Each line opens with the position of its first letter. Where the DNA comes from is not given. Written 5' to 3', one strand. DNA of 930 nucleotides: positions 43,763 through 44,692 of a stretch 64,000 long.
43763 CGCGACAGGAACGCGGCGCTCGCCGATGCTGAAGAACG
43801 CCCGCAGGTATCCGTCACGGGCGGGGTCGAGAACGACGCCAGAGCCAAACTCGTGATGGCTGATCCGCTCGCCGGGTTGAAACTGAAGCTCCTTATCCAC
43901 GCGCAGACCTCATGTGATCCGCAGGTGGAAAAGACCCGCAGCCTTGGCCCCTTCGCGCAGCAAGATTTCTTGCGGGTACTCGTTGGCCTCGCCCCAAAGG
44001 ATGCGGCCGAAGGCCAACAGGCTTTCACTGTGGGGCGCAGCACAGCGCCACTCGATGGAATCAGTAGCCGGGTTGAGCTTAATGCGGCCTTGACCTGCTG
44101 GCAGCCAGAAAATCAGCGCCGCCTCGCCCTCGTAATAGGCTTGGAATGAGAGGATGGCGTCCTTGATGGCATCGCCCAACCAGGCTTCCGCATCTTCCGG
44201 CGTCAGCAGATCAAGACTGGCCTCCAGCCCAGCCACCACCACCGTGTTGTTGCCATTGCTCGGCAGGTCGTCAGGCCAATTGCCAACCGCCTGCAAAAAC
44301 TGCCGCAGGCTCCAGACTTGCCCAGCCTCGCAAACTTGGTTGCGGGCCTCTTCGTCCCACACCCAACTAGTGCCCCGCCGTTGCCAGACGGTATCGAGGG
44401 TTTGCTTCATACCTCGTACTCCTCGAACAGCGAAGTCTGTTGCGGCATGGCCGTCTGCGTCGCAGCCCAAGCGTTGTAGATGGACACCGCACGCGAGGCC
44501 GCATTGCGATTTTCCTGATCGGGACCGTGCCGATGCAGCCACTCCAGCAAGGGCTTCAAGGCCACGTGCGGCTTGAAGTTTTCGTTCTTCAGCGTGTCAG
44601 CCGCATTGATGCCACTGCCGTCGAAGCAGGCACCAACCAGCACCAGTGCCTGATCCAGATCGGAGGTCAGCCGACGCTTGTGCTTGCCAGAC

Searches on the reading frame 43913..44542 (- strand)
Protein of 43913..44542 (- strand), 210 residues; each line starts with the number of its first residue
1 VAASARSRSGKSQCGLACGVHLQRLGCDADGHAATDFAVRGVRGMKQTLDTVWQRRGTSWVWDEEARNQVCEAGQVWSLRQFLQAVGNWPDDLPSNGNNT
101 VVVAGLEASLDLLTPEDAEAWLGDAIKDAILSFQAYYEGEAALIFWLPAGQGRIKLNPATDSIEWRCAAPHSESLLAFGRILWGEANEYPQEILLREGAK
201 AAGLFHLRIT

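Call 5: search_protein_families(library=pfam, proteins=[window:43913-44542:-], max_evalue=0.01)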
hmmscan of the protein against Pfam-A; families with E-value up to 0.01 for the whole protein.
window:43913-44542:- (210 aa): 0 families

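Call 6: search_protein_families(library=padloc, proteins=[window:43913-44542:-], max_evalue=0.01)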
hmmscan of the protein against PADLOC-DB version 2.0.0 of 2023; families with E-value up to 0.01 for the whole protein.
window:43913-44542:- (210 aa): 0 families

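Call 7: search_protein_families(library=pfam, proteins=[window:43913-44542:-], max_evalue=10)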
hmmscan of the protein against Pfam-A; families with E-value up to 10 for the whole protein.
window:43913-44542:- (210 aa): 0 families

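Call 8: search_protein_families(library=ncbifam, proteins=[window:43913-44542:-], max_evalue=1)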
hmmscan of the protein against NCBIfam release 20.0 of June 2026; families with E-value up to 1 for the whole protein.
window:43913-44542:- (210 aa): 0 families
